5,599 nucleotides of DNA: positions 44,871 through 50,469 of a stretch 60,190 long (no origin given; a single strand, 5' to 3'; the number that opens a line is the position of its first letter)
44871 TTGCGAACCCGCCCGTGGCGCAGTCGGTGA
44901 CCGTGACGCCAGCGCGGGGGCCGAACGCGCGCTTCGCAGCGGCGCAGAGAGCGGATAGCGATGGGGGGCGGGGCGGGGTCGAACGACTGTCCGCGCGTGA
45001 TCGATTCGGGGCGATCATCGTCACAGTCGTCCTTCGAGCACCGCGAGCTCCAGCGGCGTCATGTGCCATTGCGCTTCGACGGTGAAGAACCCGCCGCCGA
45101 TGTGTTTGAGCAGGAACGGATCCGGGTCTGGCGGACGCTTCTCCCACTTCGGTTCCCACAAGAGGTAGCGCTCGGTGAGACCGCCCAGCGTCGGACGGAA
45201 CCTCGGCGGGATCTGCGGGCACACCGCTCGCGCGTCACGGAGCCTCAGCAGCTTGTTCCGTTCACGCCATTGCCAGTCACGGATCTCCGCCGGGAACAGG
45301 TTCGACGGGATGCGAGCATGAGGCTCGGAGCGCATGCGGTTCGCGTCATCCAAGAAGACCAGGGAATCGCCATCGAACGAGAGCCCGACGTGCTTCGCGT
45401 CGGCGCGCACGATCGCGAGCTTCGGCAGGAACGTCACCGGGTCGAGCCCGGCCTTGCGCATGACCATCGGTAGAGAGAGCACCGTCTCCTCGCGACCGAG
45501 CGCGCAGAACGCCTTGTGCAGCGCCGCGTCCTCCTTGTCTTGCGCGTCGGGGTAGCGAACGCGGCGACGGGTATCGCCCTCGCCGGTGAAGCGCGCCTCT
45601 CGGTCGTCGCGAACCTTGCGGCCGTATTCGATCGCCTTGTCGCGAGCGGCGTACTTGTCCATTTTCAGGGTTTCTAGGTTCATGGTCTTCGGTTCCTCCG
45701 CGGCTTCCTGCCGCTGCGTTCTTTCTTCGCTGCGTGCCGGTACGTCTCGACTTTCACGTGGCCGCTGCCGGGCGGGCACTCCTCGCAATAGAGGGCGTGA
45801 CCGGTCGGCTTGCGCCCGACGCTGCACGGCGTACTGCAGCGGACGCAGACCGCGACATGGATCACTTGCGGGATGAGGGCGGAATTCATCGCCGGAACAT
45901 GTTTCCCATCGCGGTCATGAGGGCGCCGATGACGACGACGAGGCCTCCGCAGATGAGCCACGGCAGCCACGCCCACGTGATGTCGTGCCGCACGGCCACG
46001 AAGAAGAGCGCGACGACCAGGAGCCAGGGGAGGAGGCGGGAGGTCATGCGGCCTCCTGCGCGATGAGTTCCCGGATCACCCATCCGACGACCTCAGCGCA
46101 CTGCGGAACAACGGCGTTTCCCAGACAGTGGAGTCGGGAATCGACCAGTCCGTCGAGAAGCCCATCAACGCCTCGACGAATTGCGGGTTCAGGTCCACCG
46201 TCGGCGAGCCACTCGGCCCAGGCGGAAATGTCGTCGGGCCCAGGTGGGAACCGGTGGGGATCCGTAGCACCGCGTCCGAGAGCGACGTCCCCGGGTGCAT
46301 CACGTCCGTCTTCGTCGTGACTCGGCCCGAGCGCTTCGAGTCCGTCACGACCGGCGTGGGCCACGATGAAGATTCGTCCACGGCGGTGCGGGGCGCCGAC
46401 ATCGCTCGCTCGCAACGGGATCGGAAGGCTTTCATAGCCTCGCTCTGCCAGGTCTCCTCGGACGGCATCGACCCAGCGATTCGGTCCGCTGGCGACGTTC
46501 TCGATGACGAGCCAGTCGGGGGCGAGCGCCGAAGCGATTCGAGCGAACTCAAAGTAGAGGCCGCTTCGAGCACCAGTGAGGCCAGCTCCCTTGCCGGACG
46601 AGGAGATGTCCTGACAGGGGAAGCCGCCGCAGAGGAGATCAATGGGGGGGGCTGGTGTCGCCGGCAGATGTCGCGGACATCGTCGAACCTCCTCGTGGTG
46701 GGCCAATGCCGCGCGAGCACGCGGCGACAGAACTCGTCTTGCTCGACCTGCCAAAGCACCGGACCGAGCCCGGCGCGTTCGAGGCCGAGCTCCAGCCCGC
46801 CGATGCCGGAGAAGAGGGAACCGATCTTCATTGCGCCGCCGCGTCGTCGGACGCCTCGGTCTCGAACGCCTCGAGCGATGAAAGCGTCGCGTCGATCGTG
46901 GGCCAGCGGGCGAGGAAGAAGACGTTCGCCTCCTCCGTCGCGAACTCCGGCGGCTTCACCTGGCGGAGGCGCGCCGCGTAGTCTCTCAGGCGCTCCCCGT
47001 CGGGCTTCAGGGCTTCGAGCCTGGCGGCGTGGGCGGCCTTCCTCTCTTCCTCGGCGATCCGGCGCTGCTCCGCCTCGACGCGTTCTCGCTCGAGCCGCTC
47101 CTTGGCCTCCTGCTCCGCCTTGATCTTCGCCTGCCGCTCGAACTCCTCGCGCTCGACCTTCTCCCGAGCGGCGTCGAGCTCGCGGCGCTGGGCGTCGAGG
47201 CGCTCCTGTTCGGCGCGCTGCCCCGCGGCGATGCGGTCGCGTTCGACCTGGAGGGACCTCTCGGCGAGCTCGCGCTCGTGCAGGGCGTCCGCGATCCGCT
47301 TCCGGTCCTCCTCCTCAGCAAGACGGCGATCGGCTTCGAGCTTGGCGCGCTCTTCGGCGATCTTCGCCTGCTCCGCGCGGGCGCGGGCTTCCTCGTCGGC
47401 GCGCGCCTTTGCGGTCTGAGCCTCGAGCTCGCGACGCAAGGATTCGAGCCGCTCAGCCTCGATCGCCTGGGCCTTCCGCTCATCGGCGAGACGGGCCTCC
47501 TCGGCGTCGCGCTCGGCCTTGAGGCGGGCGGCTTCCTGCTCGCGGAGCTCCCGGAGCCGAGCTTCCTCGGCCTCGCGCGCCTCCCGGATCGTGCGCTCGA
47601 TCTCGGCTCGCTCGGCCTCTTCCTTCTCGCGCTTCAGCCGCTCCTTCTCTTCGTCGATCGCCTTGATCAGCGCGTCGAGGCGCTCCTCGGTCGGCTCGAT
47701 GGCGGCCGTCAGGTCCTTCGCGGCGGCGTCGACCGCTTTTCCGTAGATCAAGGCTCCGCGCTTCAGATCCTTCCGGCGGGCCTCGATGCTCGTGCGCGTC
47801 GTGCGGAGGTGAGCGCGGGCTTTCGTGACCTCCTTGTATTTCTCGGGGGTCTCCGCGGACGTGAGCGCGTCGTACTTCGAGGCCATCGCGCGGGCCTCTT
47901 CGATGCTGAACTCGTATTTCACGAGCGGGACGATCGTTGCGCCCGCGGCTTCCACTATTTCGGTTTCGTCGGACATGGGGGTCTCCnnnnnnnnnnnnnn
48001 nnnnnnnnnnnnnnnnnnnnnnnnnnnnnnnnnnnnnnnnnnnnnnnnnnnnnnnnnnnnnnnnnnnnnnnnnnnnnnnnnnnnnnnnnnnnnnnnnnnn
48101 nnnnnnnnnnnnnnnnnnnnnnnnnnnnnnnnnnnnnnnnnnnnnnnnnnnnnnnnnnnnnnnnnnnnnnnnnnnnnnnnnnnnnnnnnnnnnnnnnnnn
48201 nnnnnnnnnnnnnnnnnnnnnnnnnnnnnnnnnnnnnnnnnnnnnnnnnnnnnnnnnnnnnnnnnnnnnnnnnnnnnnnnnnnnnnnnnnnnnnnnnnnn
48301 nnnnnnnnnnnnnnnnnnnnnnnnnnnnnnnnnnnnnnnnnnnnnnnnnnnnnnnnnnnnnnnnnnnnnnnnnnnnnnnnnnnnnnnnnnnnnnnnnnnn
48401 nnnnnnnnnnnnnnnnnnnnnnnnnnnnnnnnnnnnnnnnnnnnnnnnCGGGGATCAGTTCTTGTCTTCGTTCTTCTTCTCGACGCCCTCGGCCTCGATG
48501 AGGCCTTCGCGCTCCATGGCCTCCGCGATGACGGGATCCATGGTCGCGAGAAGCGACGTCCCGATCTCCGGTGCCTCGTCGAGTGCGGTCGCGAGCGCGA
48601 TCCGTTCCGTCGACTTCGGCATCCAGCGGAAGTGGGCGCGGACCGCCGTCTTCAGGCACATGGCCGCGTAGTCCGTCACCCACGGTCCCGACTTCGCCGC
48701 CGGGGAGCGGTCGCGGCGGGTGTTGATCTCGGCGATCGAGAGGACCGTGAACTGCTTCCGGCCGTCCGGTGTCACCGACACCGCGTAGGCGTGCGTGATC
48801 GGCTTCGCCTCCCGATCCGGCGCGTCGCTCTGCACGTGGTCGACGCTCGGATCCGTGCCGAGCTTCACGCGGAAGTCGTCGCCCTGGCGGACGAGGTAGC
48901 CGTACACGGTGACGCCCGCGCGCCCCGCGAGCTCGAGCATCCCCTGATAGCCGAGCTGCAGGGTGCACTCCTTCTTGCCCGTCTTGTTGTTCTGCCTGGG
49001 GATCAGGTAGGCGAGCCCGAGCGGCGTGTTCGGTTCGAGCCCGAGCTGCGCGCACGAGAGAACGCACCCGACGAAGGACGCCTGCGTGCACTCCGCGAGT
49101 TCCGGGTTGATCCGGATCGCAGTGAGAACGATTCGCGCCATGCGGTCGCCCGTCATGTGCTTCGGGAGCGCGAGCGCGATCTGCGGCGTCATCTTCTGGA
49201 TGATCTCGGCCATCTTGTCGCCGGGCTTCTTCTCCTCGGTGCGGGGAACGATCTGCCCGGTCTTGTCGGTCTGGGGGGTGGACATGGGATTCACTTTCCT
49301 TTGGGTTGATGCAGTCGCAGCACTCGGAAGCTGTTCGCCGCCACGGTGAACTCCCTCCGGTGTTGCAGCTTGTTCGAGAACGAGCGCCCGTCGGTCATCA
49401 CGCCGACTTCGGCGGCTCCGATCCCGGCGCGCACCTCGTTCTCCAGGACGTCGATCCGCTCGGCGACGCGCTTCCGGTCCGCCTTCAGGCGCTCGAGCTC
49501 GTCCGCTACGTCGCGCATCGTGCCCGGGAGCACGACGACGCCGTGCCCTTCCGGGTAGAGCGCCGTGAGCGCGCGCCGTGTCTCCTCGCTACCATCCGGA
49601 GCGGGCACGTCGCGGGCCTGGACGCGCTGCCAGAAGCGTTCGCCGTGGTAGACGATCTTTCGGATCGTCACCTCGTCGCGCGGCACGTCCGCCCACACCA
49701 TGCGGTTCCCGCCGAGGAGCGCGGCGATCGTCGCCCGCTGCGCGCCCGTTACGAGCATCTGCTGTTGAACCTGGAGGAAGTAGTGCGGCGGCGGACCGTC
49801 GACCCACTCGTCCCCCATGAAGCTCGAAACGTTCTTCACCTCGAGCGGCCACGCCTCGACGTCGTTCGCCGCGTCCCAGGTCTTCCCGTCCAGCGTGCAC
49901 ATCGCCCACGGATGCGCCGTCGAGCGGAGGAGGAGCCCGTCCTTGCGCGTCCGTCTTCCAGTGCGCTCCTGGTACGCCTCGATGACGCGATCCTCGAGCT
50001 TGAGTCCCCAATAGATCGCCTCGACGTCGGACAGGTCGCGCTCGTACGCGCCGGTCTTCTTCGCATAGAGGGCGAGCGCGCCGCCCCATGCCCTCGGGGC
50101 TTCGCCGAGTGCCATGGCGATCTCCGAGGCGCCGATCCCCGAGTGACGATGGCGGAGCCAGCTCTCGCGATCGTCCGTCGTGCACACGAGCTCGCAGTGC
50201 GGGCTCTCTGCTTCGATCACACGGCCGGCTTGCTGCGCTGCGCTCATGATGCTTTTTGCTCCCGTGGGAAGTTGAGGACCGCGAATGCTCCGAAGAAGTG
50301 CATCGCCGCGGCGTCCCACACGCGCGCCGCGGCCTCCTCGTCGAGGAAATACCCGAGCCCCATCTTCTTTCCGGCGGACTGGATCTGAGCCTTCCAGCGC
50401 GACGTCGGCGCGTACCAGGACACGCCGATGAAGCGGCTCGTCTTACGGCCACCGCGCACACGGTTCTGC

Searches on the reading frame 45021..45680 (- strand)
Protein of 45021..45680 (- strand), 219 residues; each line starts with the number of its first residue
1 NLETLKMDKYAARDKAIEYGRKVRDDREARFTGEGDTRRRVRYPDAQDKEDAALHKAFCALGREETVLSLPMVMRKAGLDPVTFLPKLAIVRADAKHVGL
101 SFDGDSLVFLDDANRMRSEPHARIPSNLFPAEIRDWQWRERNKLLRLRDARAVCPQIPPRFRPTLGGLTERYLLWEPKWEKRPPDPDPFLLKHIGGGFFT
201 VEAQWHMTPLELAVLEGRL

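Call 13: search_protein_families(library=pfam, proteins=[window:45021-45680:-], max_evalue=0.01)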
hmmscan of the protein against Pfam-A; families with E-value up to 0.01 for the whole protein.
window:45021-45680:- (219 aa): 0 families

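Call 14: search_protein_families(library=phrogs, proteins=[window:45021-45680:-], max_evalue=0.01)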
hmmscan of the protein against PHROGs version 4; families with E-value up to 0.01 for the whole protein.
window:45021-45680:- (219 aa): 0 families

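Call 18: find_homologous_proteins(query=window:45021-45680:-)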
Query window:45021-45680:- (219 aa): 15 proteins with E <= 0.001 among 396 candidates.
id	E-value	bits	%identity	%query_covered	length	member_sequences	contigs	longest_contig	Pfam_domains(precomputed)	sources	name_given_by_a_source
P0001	6.0e-146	502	100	100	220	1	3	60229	-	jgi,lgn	jgi:hypothetical protein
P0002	1.9e-98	346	72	100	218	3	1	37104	-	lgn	-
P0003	5.2e-97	342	71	100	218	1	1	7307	-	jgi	jgi:hypothetical protein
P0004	2.5e-95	336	68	100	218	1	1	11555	-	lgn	-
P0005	8.8e-95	334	69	100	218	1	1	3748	-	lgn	-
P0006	2.8e-94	333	68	100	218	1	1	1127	-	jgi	jgi:hypothetical protein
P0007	4.6e-94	332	67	100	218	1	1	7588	-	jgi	jgi:hypothetical protein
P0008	4.6e-78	280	59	100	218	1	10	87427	-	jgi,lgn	jgi:hypothetical protein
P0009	3.2e-74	267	57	100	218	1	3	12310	-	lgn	-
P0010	5.3e-74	266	58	100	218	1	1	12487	-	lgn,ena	-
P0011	4.1e-72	260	56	100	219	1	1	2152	-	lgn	-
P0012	2.3e-49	186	47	100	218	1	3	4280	-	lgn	-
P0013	2.6e-16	78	36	99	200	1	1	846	-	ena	-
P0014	4.4e-8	51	38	66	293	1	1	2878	-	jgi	jgi:hypothetical protein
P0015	6.6e-6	44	33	77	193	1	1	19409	-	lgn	-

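Call 19: find_encoding_contigs(protein=P0002, flank=10000, max_places=3)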
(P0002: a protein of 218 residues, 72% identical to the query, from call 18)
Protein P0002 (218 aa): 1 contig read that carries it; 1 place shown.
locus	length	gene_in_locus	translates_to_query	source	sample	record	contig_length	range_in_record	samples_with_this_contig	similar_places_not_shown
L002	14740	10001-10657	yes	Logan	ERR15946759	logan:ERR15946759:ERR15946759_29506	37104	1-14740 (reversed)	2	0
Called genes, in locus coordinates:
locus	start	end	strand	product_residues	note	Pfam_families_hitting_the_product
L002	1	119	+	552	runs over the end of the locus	PF00176:SNF2-rel_dom, PF00271:Helicase_C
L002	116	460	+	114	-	-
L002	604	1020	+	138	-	PF11753:DUF3310 (weak)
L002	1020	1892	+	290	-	PF02511:Thy1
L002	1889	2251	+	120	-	PF24963:DUF7768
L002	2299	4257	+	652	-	-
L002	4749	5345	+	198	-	PF13578:Methyltransf_24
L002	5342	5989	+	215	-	PF01755:Glyco_transf_25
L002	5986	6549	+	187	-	-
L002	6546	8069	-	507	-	-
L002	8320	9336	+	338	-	PF00589:Phage_integrase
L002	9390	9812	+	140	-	PF10544:T5orf172, PF13455:MUG113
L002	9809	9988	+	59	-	-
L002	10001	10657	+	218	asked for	-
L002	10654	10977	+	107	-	-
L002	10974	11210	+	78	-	-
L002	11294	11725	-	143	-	-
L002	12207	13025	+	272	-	-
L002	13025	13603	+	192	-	-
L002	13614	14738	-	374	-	?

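Call 20: find_encoding_contigs(protein=P0008, flank=10000, max_places=4)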
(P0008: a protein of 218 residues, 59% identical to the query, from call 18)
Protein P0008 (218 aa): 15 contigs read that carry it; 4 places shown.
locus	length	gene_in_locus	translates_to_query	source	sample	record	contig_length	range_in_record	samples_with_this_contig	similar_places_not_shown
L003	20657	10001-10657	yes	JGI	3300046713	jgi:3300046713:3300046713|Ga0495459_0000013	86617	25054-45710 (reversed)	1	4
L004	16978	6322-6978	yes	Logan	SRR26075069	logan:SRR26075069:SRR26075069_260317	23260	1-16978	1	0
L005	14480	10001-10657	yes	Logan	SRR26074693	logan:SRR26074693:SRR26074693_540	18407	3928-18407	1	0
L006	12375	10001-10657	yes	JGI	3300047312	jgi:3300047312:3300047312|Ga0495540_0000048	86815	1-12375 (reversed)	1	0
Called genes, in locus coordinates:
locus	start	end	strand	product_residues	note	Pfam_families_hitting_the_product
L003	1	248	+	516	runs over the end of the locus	PF00176:SNF2-rel_dom, PF00271:Helicase_C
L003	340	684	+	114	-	-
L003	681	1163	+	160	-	PF09926:DUF2158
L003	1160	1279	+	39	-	-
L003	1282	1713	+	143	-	PF11753:DUF3310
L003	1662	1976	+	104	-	-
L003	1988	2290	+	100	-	-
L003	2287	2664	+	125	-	PF10686:YAcAr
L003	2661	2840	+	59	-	-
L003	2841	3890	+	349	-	PF02511:Thy1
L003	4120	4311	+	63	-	-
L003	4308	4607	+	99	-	-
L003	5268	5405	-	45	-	-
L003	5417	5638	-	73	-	-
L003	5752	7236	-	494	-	-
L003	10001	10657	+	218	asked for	-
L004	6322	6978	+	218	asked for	-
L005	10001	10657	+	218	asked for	-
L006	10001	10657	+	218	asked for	-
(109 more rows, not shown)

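Call 21: find_encoding_contigs(protein=P0004, flank=10000, max_places=3)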
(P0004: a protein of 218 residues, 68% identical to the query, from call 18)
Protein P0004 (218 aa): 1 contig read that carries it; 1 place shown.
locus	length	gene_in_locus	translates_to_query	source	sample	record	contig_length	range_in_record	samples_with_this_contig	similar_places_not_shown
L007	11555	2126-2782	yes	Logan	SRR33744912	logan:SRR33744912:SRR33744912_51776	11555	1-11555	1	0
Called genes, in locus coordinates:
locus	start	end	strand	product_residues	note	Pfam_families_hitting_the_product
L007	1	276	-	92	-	?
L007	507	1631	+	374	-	PF00589:Phage_integrase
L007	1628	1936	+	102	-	PF10544:T5orf172 (weak), PF13455:MUG113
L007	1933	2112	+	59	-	-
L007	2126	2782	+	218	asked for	-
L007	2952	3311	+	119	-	-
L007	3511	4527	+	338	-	PF01391:Collagen (weak), PF18573:BclA_C (weak)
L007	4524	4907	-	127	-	-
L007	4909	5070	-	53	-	-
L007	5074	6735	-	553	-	-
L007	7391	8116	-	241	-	-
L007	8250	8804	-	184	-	-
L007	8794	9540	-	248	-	-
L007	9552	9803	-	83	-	-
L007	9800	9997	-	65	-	-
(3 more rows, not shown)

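Call 23: find_encoding_contigs(protein=P0009, flank=10000, max_places=3)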
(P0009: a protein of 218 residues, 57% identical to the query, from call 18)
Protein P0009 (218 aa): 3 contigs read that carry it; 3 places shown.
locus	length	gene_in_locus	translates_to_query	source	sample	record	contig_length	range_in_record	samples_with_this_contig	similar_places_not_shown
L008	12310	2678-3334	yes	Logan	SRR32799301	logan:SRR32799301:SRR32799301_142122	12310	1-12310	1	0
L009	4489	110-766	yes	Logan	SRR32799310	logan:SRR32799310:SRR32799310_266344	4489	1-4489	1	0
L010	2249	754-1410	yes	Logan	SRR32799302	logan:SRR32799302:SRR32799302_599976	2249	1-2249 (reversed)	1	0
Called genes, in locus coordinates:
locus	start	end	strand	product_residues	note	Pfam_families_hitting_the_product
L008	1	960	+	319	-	?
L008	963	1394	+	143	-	PF10544:T5orf172 (weak), PF13455:MUG113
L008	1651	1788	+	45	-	-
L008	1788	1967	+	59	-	-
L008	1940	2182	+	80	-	-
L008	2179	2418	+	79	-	-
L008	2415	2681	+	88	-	-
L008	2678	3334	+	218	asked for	-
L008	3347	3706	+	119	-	-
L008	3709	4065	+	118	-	-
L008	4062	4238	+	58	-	-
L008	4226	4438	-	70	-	-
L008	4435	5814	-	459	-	-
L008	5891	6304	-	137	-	-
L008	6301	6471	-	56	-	-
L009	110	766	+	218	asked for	-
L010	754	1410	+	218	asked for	-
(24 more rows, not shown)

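Call 24: find_encoding_contigs(protein=P0010, flank=10000, max_places=3)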
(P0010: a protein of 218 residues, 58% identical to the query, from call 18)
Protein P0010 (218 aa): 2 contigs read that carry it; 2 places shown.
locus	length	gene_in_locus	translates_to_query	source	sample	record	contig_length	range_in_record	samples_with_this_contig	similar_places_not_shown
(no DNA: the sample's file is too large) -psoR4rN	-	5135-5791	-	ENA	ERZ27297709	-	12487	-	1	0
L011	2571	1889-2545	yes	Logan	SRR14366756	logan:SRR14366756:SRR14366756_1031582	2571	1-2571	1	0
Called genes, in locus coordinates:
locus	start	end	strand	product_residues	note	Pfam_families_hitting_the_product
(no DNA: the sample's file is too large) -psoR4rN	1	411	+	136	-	?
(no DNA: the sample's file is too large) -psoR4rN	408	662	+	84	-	-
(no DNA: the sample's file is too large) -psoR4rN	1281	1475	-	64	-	-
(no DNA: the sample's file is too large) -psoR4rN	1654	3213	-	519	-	-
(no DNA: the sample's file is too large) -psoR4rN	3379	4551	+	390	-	PF00589:Phage_integrase (weak)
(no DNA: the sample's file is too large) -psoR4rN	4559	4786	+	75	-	-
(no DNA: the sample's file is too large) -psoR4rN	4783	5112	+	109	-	-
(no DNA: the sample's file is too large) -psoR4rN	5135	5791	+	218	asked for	-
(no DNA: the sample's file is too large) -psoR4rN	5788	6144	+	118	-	-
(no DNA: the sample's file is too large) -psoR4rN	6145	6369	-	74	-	-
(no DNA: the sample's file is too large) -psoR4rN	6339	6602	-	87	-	-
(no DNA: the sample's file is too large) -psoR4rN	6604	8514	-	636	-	-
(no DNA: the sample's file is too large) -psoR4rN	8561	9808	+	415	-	PF12323:HTH_OrfB_IS605 (weak), PF01385:OrfB_IS605, PF07282:Cas12f1-like_TNB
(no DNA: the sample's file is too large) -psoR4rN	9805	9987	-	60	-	-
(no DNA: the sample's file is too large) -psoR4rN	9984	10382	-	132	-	-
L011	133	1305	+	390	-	PF00589:Phage_integrase (weak)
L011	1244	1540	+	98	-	-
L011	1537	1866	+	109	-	-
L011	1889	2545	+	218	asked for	-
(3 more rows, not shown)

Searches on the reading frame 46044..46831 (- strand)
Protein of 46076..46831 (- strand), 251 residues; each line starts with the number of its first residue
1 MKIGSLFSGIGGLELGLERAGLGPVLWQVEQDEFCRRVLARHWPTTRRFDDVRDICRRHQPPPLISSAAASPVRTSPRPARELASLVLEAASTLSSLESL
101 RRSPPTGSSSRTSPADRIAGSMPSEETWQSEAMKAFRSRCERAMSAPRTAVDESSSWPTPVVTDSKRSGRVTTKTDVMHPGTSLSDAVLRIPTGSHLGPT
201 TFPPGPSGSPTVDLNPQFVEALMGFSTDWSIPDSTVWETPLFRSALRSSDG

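Call 13: search_protein_families(library=pfam, proteins=[window:46076-46831:-], max_evalue=0.01)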
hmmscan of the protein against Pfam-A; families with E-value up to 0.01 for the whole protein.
window:46076-46831:- (251 aa): 1 family
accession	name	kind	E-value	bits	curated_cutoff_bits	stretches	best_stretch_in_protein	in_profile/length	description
PF00145.23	DNA_methylase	-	1.3e-07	31.8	22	1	1-56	1-54/324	C-5 cytosine-specific DNA methylase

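Call 14: search_protein_families(library=phrogs, proteins=[window:46076-46831:-], max_evalue=0.01)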
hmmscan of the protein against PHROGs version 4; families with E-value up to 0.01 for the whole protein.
window:46076-46831:- (251 aa): 4 families
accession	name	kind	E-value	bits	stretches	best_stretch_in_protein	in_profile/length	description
phrog_363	-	other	1.3e-17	65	1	1-62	54-116/327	DNA methyltransferase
phrog_116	-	other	3.4e-15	56.4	1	1-58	208-265/779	DNA methyltransferase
phrog_1008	-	other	4.3e-12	47.1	1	66-180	40-157/329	DNA methyltransferase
phrog_36267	-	other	0.00027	21.7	1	4-59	4-58/151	DNA methyltransferase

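Call 63: search_protein_families(library=pfam, proteins=[window:46044-46754:-], max_evalue=0.001)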
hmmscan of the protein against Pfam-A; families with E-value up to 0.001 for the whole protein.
window:46044-46754:- (236 aa): 1 family
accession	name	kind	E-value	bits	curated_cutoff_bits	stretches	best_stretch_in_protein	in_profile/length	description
PF00145.23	DNA_methylase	-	4.3e-23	82.7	22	1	37-134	61-162/324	C-5 cytosine-specific DNA methylase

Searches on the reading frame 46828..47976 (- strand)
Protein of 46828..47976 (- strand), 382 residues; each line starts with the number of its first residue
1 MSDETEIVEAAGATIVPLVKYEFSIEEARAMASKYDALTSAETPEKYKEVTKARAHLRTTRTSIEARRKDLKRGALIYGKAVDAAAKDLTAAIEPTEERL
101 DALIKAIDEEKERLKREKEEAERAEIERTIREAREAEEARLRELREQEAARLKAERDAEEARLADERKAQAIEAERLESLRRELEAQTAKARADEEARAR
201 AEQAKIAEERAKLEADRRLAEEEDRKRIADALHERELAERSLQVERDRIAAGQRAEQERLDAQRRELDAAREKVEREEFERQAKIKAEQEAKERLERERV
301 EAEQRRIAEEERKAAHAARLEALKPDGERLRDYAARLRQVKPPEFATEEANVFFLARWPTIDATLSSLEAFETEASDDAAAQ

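Call 13: search_protein_families(library=pfam, proteins=[window:46828-47976:-], max_evalue=0.01)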
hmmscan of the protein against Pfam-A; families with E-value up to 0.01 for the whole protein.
window:46828-47976:- (382 aa): 0 families

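Call 14: search_protein_families(library=phrogs, proteins=[window:46828-47976:-], max_evalue=0.01)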
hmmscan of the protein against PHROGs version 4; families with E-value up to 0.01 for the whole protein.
window:46828-47976:- (382 aa): 1 family
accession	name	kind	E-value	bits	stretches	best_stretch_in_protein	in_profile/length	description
phrog_674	-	unknown function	2.6e-06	28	1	27-118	33-122/312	-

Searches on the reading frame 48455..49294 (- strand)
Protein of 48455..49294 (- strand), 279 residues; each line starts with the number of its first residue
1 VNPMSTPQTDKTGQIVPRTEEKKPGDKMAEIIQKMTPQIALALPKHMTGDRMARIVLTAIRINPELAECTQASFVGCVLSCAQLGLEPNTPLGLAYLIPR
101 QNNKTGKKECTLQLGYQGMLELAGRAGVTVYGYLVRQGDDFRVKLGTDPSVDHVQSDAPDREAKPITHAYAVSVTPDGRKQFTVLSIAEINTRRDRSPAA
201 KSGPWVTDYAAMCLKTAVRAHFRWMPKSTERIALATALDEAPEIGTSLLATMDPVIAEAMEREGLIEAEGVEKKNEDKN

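Call 63: search_protein_families(library=pfam, proteins=[window:48455-49294:-], max_evalue=0.001)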
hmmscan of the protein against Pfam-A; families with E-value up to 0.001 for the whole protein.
window:48455-49294:- (279 aa): 1 family
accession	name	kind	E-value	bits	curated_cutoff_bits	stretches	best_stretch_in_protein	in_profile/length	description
PF03837.19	RecT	-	2.5e-38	132.1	24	1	51-243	2-189/198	RecT family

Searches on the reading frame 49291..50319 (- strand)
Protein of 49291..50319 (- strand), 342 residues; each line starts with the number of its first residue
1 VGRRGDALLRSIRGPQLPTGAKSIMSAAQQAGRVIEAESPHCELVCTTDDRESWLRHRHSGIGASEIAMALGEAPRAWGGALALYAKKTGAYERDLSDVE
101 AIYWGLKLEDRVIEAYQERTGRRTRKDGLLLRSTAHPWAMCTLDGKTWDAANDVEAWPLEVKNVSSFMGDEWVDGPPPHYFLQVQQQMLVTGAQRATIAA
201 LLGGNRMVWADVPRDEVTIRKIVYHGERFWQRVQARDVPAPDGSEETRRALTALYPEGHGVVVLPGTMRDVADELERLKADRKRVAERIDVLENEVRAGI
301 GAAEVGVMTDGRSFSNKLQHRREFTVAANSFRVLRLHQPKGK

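Call 63: search_protein_families(library=pfam, proteins=[window:49291-50319:-], max_evalue=0.001)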
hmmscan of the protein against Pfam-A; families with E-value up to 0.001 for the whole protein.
window:49291-50319:- (342 aa): 1 family
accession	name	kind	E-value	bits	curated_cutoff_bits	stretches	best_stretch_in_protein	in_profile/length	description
PF09588.16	YqaJ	-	4.4e-25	89.1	22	1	54-194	2-150/150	YqaJ-like viral recombinase domain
